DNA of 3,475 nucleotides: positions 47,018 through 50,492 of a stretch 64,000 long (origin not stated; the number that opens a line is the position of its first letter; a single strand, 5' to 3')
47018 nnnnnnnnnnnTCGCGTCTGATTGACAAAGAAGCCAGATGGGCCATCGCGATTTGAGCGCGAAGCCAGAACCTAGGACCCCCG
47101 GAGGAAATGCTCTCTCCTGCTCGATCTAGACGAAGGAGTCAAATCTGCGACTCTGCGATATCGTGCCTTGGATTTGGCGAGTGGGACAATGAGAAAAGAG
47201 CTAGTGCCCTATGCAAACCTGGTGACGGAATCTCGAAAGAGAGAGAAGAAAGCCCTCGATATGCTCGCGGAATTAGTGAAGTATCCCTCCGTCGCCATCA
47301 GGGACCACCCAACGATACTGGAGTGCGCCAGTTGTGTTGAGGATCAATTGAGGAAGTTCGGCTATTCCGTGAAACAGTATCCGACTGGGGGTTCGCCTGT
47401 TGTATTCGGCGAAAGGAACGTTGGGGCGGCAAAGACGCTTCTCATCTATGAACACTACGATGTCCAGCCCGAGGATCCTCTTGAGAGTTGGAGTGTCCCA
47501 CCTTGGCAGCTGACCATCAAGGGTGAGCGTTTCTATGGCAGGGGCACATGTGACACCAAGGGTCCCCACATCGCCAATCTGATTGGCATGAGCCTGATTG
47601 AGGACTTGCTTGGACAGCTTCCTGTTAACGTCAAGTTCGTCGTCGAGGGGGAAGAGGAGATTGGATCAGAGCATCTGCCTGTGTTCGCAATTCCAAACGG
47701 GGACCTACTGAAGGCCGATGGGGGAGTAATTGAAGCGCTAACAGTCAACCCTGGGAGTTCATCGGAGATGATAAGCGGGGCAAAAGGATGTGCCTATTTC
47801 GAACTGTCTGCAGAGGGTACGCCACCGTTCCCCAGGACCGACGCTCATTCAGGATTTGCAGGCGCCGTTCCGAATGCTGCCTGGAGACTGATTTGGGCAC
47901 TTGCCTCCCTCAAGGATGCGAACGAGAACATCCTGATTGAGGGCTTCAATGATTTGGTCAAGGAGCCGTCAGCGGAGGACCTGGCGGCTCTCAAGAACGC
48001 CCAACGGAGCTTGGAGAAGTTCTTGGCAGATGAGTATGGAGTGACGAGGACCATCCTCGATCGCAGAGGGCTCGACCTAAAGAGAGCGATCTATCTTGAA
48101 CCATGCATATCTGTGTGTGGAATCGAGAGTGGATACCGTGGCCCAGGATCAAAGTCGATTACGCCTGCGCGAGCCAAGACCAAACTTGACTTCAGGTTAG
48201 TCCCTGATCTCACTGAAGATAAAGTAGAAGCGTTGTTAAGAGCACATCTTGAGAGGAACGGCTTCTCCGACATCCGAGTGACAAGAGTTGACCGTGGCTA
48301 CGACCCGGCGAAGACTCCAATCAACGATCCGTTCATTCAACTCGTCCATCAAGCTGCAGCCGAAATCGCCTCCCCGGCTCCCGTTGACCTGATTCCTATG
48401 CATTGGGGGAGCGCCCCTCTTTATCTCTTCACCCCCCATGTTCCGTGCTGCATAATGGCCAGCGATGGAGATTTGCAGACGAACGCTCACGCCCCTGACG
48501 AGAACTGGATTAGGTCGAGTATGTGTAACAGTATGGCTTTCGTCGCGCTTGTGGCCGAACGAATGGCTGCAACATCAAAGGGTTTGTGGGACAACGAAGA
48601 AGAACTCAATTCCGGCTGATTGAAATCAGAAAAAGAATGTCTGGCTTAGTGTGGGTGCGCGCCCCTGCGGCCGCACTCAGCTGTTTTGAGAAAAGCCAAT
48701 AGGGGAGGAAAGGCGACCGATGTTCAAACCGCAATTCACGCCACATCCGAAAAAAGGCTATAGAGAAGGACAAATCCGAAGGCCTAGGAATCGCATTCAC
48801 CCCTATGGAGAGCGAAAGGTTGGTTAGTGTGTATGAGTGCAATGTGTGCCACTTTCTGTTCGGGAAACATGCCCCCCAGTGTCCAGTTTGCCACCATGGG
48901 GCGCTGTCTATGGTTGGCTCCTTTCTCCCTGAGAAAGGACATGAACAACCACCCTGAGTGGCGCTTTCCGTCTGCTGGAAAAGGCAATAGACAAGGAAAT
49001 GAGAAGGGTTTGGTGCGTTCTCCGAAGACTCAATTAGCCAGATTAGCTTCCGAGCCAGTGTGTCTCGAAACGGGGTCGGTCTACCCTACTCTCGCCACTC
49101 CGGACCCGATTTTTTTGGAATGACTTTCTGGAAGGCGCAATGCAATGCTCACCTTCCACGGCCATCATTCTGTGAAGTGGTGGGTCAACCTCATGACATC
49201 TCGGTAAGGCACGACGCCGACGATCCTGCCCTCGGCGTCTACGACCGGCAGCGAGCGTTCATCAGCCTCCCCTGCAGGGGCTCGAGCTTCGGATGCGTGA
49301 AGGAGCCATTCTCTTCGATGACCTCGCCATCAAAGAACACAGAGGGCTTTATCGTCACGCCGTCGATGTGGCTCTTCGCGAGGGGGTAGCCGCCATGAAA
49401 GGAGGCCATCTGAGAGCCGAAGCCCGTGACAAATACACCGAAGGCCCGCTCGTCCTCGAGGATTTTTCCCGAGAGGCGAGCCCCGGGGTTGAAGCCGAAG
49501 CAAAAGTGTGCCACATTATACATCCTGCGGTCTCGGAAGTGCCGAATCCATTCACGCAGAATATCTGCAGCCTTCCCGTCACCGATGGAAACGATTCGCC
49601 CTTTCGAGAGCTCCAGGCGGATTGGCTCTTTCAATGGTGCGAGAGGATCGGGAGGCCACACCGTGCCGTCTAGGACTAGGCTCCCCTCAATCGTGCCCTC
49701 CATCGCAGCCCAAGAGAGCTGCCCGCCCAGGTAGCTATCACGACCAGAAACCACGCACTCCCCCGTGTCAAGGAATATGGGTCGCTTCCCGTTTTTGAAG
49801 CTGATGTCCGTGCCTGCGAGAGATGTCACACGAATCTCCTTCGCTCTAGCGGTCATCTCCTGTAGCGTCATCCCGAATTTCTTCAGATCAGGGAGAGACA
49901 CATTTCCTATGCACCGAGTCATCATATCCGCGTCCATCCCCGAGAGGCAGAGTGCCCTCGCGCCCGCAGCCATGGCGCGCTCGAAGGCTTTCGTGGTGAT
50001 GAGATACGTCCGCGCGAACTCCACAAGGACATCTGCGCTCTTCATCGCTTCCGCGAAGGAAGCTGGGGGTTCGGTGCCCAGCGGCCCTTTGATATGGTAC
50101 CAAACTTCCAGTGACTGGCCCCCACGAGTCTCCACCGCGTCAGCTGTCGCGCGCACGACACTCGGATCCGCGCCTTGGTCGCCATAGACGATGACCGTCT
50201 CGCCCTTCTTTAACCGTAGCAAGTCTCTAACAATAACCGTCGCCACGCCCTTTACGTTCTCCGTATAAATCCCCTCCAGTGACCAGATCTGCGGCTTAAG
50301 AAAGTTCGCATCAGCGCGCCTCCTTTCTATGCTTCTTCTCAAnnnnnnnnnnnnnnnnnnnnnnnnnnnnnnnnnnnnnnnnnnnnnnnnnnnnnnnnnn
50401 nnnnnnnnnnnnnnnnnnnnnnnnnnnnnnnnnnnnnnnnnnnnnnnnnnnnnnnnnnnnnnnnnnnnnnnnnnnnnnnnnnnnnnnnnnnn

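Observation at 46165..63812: ~17.6-kb accessory island bounded by an integrase gene and a tRNA-3'-end-like sequence, loaded with peptide-catabolism genes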

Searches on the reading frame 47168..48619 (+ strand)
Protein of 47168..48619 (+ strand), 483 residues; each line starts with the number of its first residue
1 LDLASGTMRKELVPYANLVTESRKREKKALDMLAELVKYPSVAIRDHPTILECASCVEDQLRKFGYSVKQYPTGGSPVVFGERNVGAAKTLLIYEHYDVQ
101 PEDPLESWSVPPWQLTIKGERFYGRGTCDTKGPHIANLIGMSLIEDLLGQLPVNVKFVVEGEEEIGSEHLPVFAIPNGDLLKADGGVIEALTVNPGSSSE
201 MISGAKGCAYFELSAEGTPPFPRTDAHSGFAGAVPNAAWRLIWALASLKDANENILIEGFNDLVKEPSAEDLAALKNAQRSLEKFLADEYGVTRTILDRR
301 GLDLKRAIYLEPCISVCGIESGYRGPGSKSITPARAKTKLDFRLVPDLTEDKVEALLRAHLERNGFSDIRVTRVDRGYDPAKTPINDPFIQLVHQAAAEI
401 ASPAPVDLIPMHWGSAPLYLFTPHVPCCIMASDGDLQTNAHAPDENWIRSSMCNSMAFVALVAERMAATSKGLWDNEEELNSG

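Call 7: search_protein_families(library=pfam, proteins=[window:47168-48619:+])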
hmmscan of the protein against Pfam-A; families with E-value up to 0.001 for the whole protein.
window:47168-48619:+ (483 aa): 2 families
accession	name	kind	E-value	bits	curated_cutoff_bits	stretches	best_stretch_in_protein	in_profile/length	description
PF01546.33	Peptidase_M20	-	7.9e-21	75.3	24.6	1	92-464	1-205/206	Peptidase family M20/M25/M40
PF07687.19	M20_dimer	-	1.2e-09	38.5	21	1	222-364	14-102/107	Peptidase dimerisation domain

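Call 72: search_protein_families(library=ncbifam, max_evalue=0.01, proteins=[window:47168-48619:+])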
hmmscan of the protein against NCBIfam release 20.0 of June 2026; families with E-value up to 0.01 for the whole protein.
window:47168-48619:+ (483 aa): 40 families (the best 25 are shown)
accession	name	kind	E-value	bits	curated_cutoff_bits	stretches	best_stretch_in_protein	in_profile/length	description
NF005034.0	PRK06446.1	subfamily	2.5e-76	257.2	369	1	27-447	2-414/436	hypothetical protein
NF006053.0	PRK08201.1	equivalog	8.6e-66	222.7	441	1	23-448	10-435/458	dipeptidase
NF006579.0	PRK09104.1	subfamily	3.8e-52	177.8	327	1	24-397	15-393/465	hypothetical protein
NF005914.0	PRK07907.1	subfamily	4.4e-50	170.9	300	1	23-460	14-447/456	hypothetical protein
NF005478.0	PRK07079.1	subfamily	5.8e-40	137.6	330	1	58-469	51-457/469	hypothetical protein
TIGR01910.1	DapE-ArgE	subfamily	6.6e-29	101.2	217.6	1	31-255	2-219/373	ArgE/DapE family deacylase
NF006399.0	PRK08651.1-2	equivalog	3.7e-24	85.5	381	1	30-269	7-234/405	succinyl-diaminopimelate desuccinylase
NF010589.0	PRK13983.1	equivalog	1.3e-16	60.6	333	1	18-169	5-166/409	M20 family metallo-hydrolase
NF005306.0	PRK06837.1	subfamily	4.3e-16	58.7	376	1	78-250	85-248/427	ArgE/DapE family deacylase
TIGR01887.1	dipeptidaselike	subfamily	5.5e-16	58.8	207.95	1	62-173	45-150/447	Sapep family Mn(2+)-dependent dipeptidase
NF009557.0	PRK13009.1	equivalog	1.4e-15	57.4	284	1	28-165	4-136/377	succinyl-diaminopimelate desuccinylase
NF005710.0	PRK07522.1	subfamily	2.3e-15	56.6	412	1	23-252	4-220/391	acetylornithine deacetylase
NF006326.0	PRK08554.1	equivalog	4.7e-15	55.3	354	1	24-168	6-148/446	peptidase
NF006365.0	PRK08588.1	subfamily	2.7e-13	50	289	1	85-408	60-323/383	succinyl-diaminopimelate desuccinylase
NF004809.0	PRK06156.1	equivalog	2.9e-13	49.6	438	1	23-173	95-251/573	dipeptidase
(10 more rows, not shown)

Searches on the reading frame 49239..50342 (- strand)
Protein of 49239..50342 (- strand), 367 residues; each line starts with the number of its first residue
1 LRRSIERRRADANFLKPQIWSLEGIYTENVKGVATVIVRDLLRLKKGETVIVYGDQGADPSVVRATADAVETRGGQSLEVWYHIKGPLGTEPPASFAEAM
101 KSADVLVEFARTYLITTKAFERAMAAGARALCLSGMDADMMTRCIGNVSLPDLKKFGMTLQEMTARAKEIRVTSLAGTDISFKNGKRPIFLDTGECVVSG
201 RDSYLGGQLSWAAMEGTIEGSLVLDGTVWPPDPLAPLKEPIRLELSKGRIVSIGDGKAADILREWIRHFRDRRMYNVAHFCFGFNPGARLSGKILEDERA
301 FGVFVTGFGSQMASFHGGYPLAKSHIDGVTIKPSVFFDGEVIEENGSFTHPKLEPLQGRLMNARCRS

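Call 7: search_protein_families(library=pfam, proteins=[window:49239-50342:-])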
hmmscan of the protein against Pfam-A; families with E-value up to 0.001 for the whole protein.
window:49239-50342:- (367 aa): 0 families

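Call 71: search_protein_families(library=pfam, max_evalue=0.1, proteins=[window:49239-50342:-])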
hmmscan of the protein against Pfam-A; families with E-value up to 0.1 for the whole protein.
window:49239-50342:- (367 aa): 0 families

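Call 72: search_protein_families(library=ncbifam, max_evalue=0.01, proteins=[window:49239-50342:-])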
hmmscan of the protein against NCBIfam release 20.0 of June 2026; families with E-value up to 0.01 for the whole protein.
window:49239-50342:- (367 aa): 0 families

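Call 73: search_solved_structures(query=window:49239-50342:-, max_evalue=10)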
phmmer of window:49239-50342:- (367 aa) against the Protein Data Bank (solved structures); distinct sequences matched with E-value up to 10: 4.
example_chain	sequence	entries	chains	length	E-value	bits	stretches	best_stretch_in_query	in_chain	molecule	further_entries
7cn3_A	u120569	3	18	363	3.3e-13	52.9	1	98-298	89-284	2,5-dihydroxypyridine 5,6-dioxygenase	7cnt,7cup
1ddz_A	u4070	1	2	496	0.59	12.6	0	250-283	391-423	CARBONIC ANHYDRASE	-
2i6e_A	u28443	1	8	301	1.1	11.8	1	35-92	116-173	Hypothetical protein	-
6o9a_A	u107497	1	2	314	1.1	11.7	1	35-92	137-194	Chorismate dehydratase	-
